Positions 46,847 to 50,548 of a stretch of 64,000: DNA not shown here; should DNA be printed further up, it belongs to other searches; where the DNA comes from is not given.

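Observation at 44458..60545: Possible beta-1,2-glucan (sophoro-oligosaccharide) utilisation system: multiple secreted DUF3131/GH144-like enzymes, PA14 modules, GPH symporter and a ~1130-aa cytoplasmic phosphorylase-like protein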

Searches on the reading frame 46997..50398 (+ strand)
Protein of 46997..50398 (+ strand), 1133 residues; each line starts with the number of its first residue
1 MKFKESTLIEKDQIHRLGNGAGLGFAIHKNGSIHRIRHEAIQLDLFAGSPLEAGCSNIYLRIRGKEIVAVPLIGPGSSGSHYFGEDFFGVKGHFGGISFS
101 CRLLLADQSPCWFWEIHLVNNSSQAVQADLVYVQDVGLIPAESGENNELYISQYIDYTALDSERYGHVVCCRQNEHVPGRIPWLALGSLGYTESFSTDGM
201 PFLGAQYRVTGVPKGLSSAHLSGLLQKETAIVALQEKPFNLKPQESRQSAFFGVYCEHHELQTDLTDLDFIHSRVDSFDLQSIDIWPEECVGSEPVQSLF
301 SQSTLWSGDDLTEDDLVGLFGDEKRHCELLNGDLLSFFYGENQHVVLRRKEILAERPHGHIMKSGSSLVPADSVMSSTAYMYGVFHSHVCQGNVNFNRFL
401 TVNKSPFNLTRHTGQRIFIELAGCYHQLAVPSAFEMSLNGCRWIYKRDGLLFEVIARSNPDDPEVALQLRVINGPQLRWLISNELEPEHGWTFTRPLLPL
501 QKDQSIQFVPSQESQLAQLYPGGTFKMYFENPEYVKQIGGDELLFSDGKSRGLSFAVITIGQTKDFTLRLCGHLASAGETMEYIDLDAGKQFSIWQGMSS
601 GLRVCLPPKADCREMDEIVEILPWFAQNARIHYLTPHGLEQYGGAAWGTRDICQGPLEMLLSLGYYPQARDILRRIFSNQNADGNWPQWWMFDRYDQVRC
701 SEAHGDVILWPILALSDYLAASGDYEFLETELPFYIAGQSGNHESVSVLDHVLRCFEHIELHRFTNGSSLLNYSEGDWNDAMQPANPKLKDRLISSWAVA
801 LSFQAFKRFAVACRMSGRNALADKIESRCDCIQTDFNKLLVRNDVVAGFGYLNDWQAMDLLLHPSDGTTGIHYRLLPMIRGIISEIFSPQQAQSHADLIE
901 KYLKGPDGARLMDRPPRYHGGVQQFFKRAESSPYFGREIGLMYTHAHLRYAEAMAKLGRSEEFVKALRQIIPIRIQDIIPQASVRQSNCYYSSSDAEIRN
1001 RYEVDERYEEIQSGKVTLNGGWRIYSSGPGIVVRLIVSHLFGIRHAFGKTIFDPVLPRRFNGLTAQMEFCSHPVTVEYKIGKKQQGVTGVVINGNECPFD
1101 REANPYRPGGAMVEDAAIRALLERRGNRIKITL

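Call 3: search_protein_families(library=pfam, proteins=[window:46997-50398:+], max_evalue=0.01)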
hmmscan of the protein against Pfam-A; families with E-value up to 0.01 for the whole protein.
window:46997-50398:+ (1133 aa): 6 families
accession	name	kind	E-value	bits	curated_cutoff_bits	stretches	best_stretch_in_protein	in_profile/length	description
PF21958.2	SOGP_N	-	3.5e-59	200.5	27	1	28-253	3-225/225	SOGP N-terminal domain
PF21250.3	SOGP_2nd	-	6e-57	193.2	27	1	324-570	4-247/249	Glycoside phosphorylase supersandwich domain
PF17167.11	Glyco_hydro_94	-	8.8e-14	51.5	27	1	702-989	119-380/420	Glycosyl hydrolase 94 superfamily, catalytic domain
PF06165.18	GH94_b-supersand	-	3.9e-10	40.1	23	1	50-252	43-249/251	Glycosyl hydrolase 94, supersandwich domain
PF21270.2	SOGP_4th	-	4.6e-09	36.9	27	1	1042-1122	1-81/90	Glycoside phosphorylase C-terminal domain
PF06202.20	GDE_C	-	0.00032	20.2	21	1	646-919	27-276/367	Amylo-alpha-1,6-glucosidase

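Call 5: search_solved_structures(query=window:46997-50398:+, show_alignments=1)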
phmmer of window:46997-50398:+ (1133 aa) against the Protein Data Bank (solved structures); distinct sequences matched with E-value up to 0.001: 10.
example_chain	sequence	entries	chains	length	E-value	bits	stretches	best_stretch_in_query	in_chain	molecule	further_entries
5h3z_A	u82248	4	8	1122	2.6e-196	657.8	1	31-1120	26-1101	Uncharacterized protein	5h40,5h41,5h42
8rf9_A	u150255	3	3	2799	3.6e-10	41.3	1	590-786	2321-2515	Cyclic beta 1-2 glucan synthetase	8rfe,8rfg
8rf0_A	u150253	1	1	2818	3.6e-10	41.3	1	590-786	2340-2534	Cyclic beta-(1,2)-glucan synthase NdvB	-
4zle_A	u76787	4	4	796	2.9e-08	35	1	703-974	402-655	Putative b-glycan phosphorylase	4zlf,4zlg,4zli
8ho9_A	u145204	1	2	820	9.2e-06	26.7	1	667-783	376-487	Cellobiose phosphorylase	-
8hob_A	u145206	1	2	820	1.4e-05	26.1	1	667-782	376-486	Cellobiose phosphorylase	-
3qde_A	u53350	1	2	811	3.3e-05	24.9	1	667-782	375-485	Cellobiose phosphorylase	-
8ho7_A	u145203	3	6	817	3.3e-05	24.9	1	667-782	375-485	Cellobiose phosphorylase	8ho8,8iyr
3s4c_A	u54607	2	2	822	6.7e-05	23.9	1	667-782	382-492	Lactose Phosphorylase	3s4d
3rrs_A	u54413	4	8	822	7e-05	23.8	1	667-782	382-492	Cellobiose phosphorylase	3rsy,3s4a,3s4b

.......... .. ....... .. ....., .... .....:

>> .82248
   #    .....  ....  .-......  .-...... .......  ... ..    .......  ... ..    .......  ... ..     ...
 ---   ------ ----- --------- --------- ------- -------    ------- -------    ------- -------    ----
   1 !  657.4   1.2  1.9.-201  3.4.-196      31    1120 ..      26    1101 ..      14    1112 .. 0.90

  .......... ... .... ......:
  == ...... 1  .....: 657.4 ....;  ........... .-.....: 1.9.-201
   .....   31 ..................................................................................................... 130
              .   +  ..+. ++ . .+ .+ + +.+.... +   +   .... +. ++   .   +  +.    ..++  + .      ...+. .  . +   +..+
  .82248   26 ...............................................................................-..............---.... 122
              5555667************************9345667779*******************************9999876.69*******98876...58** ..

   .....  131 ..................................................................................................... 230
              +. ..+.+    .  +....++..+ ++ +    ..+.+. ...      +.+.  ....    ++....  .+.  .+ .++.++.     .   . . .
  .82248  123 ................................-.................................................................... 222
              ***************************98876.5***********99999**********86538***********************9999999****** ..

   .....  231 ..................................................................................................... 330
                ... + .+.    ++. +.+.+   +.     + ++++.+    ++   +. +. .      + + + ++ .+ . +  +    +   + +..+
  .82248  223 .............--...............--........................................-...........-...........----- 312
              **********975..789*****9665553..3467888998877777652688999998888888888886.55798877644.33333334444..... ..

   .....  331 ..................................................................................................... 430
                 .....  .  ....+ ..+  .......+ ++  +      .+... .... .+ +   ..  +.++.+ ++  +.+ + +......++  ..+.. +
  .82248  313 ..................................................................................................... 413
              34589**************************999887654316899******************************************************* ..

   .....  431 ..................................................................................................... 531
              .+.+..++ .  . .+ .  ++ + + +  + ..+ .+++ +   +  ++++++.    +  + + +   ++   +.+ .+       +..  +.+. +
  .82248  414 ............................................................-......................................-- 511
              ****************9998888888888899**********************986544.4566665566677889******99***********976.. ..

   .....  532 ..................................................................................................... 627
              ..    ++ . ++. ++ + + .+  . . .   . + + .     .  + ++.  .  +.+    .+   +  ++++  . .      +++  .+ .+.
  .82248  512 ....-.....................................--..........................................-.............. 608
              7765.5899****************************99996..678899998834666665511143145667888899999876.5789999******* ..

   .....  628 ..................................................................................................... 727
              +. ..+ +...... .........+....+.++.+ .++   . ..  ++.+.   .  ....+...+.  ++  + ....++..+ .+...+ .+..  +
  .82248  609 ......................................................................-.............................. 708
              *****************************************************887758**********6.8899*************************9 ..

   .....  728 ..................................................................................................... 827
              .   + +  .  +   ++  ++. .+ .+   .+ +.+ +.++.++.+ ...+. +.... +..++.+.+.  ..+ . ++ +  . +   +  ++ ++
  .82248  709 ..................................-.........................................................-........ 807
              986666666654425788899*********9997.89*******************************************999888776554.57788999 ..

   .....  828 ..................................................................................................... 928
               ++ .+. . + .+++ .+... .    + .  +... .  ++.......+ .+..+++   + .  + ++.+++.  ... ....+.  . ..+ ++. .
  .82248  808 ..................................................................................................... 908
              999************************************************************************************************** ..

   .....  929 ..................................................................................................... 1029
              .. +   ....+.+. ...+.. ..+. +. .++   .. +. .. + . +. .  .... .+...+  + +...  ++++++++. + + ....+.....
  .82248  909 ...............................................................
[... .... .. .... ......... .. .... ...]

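Call 20: find_encoding_contigs(protein=window:46997-50398:+, flank=10000, max_places=4)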
Protein window:46997-50398:+ (1133 aa): no gene with exactly this product is on record in the collection.

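Call 21: find_related_loci(query=window:46997-50395:+, collection=genome_contigs, flank=10000)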
Query window:46997-50395:+ (1133 aa) in genome_contigs; peptide patterns used: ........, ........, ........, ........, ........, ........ (x = any residue, [..] = any of these).
52 stretches matched a pattern; 16 encode a relative of the query (tblastn E <= 1e-3); 16 distinct loci.
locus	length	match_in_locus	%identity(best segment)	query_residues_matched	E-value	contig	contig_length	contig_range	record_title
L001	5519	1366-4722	56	1-1131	0e+0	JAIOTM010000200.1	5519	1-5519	MAG: Candidatus Cloacimonadota bacterium isolate SMBSF70 bin_77_k127_973563, whole genome shotgun sequence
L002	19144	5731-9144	52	1-1133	0e+0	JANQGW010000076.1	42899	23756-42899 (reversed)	MAG: Sedimentisphaerales bacterium isolate PL23b_bin.68 k99_1187783, whole genome shotgun sequence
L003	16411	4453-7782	51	1-1133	0e+0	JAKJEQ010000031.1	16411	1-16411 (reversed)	MAG: Planctomycetota bacterium isolate UR.bin163 NODE_31_length_16411_cov_2.528836, whole genome shotgun sequence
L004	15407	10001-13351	50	1-1133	0e+0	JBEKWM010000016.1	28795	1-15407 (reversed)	MAG: Sedimentisphaerales bacterium isolate SPRUCE 628 SPRUCE_628_16, whole genome shotgun sequence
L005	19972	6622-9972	50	1-1133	0e+0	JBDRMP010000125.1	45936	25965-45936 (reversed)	MAG: Planctomycetota bacterium isolate MEGAHIT-group-1.835 k141_7914963, whole genome shotgun sequence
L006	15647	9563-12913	50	1-1133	0e+0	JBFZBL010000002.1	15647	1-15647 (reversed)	MAG: Phycisphaerae bacterium isolate PPR_0493 PPR_0493.fa_k121_25372, whole genome shotgun sequence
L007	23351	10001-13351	50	1-1133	0e+0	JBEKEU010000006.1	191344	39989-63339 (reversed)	MAG: Sedimentisphaerales bacterium isolate SPRUCE 213 SPRUCE_213_6, whole genome shotgun sequence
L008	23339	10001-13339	49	17-1131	0e+0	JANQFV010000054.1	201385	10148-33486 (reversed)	MAG: Phycisphaerae bacterium isolate PL23b_bin.19 k99_692377, whole genome shotgun sequence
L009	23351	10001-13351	50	1-1133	0e+0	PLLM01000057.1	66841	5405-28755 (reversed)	MAG: Phycisphaerales bacterium isolate fen_1362 73.20120800_E3X.35_contig_2068, whole genome shotgun sequence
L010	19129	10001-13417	57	1-1131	0e+0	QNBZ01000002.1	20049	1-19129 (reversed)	MAG: Planctomycetota bacterium isolate B140_G9 B140_Guay9_scaffold_01649, whole genome shotgun sequence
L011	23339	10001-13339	52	5-1122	0e+0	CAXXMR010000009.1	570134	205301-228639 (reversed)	MAG: Sedimentisphaerales bacterium isolate 9f8913db-8c50-4d63-8851-15559f03b31b genome assembly, contig: contig_9, whole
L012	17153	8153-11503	49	1-1133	0e+0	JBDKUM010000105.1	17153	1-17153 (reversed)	MAG: Phycisphaerales bacterium isolate 8_bin.133 c_000000441204, whole genome shotgun sequence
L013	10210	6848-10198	50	1-1133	0e+0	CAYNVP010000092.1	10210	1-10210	MAG TPA_asm: uncultured Pirellulales bacterium isolate SRP214966_co4_418 genome assembly, contig: NODE_7254_length_10210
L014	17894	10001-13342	48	1-1133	0e+0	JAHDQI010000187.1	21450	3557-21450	MAG: Phycisphaerae bacterium isolate SM3-B15.1 k141_30198, whole genome shotgun sequence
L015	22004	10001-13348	55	1-1133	0e+0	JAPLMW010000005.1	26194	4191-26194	MAG: Phycisphaerae bacterium isolate LacPavin_0920_SED3_MAG_44_51 LacPavin_0920_SED3_scaffold_373434, whole genome shotg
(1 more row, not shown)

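Call 33: search_protein_families(library=ncbifam, proteins=[window:46997-50398:+], max_evalue=0.01)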
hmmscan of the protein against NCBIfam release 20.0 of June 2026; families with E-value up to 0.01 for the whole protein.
window:46997-50398:+ (1133 aa): 0 families

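Call 82: search_protein_families(library=pfam, proteins=[L003:10505-11740:+, L014:15777-17018:+, L015:14823-15980:+, L010:16661-17707:+, L005:15970-16776:+, L011:15087-15971:+, L002:10676-12103:+, L002:12103-13578:+, L002:13588-14970:+, L008:15175-17247:-], max_evalue=0.001)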
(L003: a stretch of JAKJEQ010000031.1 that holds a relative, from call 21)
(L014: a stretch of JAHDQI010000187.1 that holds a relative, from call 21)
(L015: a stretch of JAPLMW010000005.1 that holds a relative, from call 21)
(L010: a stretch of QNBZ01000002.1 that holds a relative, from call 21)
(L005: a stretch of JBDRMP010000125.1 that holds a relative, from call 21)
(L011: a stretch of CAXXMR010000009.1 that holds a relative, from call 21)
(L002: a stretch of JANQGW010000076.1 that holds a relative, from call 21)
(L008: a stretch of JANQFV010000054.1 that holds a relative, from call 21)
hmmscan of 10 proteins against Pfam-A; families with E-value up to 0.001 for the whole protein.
L003:10505-11740:+ (411 aa): 0 families

L014:15777-17018:+ (413 aa): 0 families

L015:14823-15980:+ (385 aa): 5 families
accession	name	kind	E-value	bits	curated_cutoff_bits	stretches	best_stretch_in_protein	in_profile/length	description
PF13377.12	Peripla_BP_3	-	1.9e-32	113.1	26.5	1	106-270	1-167/167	Periplasmic binding protein-like domain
PF12833.13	HTH_18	-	1.5e-17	64.1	33.6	1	301-378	2-79/80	Helix-turn-helix domain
PF00165.29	HTH_AraC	-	1.3e-09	38.4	26.6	0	342-378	7-42/42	Bacterial regulatory helix-turn-helix proteins, AraC family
PF22177.2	PBP1_XylR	-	2.1e-06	28.4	27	1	7-88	2-81/98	XylR N-terminal domain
PF13407.12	Peripla_BP_4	-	1.9e-05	24.8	35.1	1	17-247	12-255/258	Periplasmic binding protein domain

L010:16661-17707:+ (348 aa): 1 family
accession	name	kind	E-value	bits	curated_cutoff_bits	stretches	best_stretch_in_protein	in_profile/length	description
PF07589.16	PEP-CTERM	-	3.2e-05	24.3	20.7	1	327-348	2-24/24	PEP-CTERM motif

L005:15970-16776:+ (268 aa): 1 family
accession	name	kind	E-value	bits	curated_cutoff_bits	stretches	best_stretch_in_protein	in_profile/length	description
PF07589.16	PEP-CTERM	-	6.6e-08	32.8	20.7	1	246-268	1-24/24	PEP-CTERM motif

L011:15087-15971:+ (294 aa): 2 families
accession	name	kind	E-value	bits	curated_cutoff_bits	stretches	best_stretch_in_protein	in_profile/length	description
PF07963.17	N_methyl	-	4.7e-07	29.6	21.2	1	37-62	2-27/27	Prokaryotic N-terminal methylation motif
PF07596.16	SBP_bac_10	-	2.9e-06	28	23.3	1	67-104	2-38/268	Protein of unknown function (DUF1559)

L002:10676-12103:+ (475 aa): 3 families
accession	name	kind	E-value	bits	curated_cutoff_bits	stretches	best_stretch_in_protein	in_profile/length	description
PF00884.28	Sulfatase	-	1.9e-66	224.8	25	1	33-362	1-300/301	Sulfatase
PF16347.10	SGSH_C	-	1.7e-07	31.9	29.3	1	321-441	11-134/154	N-sulphoglucosamine sulphohydrolase, C-terminal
PF01663.27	Phosphodiest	-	0.00087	19.4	23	0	37-295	3-225/342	Type I phosphodiesterase / nucleotide pyrophosphatase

L002:12103-13578:+ (491 aa): 3 families
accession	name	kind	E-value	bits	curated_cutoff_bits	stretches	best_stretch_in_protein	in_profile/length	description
PF00884.28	Sulfatase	-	2.1e-53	182.1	25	1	60-372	1-296/301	Sulfatase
PF16347.10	SGSH_C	-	9.2e-09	36.1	29.3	1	332-460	8-146/154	N-sulphoglucosamine sulphohydrolase, C-terminal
PF01663.27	Phosphodiest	-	3.1e-06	27.5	23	1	84-350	19-259/342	Type I phosphodiesterase / nucleotide pyrophosphatase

L002:13588-14970:+ (460 aa): 3 families
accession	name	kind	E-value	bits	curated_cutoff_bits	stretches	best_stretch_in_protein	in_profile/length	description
PF00884.28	Sulfatase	-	5e-58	197.2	25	1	31-342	1-300/301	Sulfatase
PF01663.27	Phosphodiest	-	5.1e-07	30.1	23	1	55-328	19-272/342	Type I phosphodiesterase / nucleotide pyrophosphatase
PF16347.10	SGSH_C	-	1.7e-05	25.5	29.3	1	301-422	11-134/154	N-sulphoglucosamine sulphohydrolase, C-terminal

L008:15175-17247:- (690 aa): 3 families
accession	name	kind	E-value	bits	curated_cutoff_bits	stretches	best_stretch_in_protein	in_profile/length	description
PF02055.22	Glyco_hydro_30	-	2.9e-43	148.7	23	1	2-336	1-348/348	Glycosyl hydrolase family 30 TIM-barrel domain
PF17189.10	Glyco_hydro_30C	-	1.8e-13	50.9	22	1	340-399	2-65/65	Glycosyl hydrolase family 30 beta sandwich domain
PF02057.21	Glyco_hydro_59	-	1.2e-08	35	27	1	3-254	2-220/294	Glycosyl hydrolase family 59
